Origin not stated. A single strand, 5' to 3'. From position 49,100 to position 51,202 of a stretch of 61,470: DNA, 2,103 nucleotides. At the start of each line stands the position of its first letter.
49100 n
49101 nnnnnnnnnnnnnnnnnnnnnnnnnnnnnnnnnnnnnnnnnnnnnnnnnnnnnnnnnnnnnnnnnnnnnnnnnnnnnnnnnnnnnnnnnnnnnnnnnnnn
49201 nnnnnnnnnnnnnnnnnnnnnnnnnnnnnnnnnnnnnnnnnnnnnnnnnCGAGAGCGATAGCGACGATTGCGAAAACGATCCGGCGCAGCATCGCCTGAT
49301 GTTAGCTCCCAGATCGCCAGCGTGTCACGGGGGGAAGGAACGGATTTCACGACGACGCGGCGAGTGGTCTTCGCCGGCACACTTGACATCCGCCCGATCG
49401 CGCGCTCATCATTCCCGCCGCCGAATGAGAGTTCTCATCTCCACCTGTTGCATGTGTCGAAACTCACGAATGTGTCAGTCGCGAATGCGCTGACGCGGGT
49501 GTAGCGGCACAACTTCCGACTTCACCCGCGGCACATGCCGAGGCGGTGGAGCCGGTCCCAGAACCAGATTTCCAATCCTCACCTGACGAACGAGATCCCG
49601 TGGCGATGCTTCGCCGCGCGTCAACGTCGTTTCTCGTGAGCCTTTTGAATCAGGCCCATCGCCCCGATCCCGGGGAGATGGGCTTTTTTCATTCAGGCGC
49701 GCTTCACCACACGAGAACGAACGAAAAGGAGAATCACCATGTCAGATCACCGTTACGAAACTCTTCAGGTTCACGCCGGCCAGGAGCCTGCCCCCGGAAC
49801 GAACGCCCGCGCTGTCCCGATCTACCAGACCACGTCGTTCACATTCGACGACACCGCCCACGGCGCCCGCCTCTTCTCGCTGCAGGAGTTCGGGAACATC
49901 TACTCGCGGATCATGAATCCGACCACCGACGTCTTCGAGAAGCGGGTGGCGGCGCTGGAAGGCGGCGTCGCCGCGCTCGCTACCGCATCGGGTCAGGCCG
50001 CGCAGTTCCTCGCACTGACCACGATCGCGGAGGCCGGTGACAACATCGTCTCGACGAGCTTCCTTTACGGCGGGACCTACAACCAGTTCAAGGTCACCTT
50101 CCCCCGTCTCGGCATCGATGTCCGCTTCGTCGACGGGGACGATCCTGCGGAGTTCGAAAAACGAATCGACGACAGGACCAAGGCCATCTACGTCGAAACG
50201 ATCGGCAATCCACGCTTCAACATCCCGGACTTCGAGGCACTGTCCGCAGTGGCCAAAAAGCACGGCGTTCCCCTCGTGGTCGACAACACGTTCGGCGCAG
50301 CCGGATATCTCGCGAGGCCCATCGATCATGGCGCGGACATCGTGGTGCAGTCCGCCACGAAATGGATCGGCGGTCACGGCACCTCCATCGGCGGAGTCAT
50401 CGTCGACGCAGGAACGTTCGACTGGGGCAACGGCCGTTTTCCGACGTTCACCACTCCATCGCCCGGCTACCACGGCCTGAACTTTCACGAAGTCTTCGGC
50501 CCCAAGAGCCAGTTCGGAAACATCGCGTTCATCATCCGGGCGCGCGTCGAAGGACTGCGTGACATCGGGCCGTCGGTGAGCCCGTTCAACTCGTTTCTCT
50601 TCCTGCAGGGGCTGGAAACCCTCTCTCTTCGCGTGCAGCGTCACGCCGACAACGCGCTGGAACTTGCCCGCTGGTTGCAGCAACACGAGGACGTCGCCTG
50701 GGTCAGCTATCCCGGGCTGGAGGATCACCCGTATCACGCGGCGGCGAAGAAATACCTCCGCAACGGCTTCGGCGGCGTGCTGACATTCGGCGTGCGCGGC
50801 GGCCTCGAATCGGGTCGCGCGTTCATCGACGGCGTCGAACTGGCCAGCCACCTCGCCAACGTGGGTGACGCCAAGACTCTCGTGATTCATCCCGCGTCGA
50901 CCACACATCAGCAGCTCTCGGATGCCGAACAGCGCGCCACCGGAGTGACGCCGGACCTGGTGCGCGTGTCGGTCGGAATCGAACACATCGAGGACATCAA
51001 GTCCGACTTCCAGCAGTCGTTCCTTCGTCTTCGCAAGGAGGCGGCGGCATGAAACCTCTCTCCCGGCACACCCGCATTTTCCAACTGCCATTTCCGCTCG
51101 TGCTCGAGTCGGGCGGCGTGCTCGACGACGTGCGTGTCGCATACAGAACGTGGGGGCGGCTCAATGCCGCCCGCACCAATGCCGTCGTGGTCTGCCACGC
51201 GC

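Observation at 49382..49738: metY-metX-hom leader with a Cys/Met-rich micro-ORF, mutually exclusive hairpins and a strong terminator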

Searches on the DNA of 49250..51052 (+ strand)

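Call 4: search_rna_families(source=window, start=49250, end=49800, threshold=evalue, max_evalue=10, show_alignments=5)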
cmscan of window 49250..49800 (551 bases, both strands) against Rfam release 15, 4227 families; matches with E-value up to 10: 3.
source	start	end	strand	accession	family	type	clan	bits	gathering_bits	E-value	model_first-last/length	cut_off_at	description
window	49650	49686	-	RF00502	TCV_Pr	Cis-reg;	-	19.3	40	0.37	1-34/34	no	Turnip crinkle virus (TCV) core promoter hairpin (Pr)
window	49590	49690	+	RF02883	BcKCsr2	Gene; sRNA;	-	14.1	40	1.1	1-129/129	no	Burkholderia sRNA 2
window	49306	49384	+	RF00191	SNORA57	Gene; snRNA; snoRNA; HACA-box;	-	12.3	40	2.7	1-149/149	no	Small nucleolar RNA SNORA57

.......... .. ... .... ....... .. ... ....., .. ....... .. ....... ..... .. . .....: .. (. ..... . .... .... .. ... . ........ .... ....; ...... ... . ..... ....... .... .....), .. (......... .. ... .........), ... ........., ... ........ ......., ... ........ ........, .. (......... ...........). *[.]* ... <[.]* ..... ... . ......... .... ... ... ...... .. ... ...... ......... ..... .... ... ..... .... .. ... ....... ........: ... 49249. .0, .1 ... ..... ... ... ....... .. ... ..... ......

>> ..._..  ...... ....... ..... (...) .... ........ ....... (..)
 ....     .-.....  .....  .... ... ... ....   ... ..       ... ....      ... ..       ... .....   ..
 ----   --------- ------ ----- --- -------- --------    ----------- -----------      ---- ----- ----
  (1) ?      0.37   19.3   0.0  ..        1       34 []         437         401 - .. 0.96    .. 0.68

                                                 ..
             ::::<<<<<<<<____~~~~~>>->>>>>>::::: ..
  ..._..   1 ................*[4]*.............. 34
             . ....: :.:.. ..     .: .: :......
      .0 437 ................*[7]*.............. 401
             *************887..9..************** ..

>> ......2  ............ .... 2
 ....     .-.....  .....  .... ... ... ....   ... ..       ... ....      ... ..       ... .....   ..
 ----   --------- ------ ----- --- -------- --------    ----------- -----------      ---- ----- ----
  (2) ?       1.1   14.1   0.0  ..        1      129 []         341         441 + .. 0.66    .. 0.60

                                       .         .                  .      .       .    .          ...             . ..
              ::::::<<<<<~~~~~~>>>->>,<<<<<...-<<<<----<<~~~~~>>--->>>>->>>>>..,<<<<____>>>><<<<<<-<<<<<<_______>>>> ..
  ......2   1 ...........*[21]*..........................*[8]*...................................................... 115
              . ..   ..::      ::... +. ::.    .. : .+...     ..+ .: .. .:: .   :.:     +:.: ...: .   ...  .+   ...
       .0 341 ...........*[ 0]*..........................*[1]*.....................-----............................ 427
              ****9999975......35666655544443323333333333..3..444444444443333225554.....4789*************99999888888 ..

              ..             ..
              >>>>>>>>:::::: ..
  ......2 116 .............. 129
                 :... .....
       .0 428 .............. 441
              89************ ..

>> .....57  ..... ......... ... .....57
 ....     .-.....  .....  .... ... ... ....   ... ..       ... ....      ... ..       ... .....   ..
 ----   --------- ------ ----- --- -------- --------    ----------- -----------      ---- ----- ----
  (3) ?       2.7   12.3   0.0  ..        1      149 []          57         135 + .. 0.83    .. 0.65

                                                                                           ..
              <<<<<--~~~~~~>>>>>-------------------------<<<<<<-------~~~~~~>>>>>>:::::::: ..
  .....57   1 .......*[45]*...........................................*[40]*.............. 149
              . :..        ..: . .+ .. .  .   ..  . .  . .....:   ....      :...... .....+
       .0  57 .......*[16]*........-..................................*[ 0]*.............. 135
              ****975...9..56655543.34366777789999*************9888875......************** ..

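Call 27: search_rna_families(sources=[L001, L002, L003, L005, L007, L010, L015, L020, L024, L027, L043, L046, L035, L061, L080, L012, L030, L038, L026, L025], threshold=gathering)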
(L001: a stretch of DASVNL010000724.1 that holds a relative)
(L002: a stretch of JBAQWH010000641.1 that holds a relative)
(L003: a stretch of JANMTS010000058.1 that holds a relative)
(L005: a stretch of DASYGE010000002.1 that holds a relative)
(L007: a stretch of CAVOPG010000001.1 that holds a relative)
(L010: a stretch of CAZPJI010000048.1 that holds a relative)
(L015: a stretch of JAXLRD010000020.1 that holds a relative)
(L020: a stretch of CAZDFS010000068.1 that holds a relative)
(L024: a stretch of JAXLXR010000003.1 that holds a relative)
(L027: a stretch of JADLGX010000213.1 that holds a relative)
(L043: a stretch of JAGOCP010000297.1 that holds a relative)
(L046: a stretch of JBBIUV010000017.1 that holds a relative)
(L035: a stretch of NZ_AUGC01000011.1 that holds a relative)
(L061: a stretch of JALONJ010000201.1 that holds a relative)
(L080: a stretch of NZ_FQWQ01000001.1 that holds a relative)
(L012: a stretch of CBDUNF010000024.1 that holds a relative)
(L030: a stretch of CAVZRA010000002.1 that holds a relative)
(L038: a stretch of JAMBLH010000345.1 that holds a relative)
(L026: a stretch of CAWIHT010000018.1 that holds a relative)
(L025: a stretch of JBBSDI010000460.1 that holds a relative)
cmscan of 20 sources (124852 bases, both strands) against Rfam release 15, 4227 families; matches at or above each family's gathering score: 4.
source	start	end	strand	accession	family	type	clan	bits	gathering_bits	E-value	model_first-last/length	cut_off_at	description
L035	2626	2734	+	RF00162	SAM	Cis-reg; riboswitch;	CL00012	82.8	44.4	9.5e-18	1-108/108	no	SAM riboswitch aptamer (S box leader)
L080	2619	2721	+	RF00162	SAM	Cis-reg; riboswitch;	CL00012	75.7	44.4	1.1e-15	1-108/108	no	SAM riboswitch aptamer (S box leader)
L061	2558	2665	+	RF00162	SAM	Cis-reg; riboswitch;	CL00012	75.3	44.4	1.5e-15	1-108/108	no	SAM riboswitch aptamer (S box leader)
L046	2755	2879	+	RF00162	SAM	Cis-reg; riboswitch;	CL00012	65.1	44.4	1.4e-12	1-108/108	no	SAM riboswitch aptamer (S box leader)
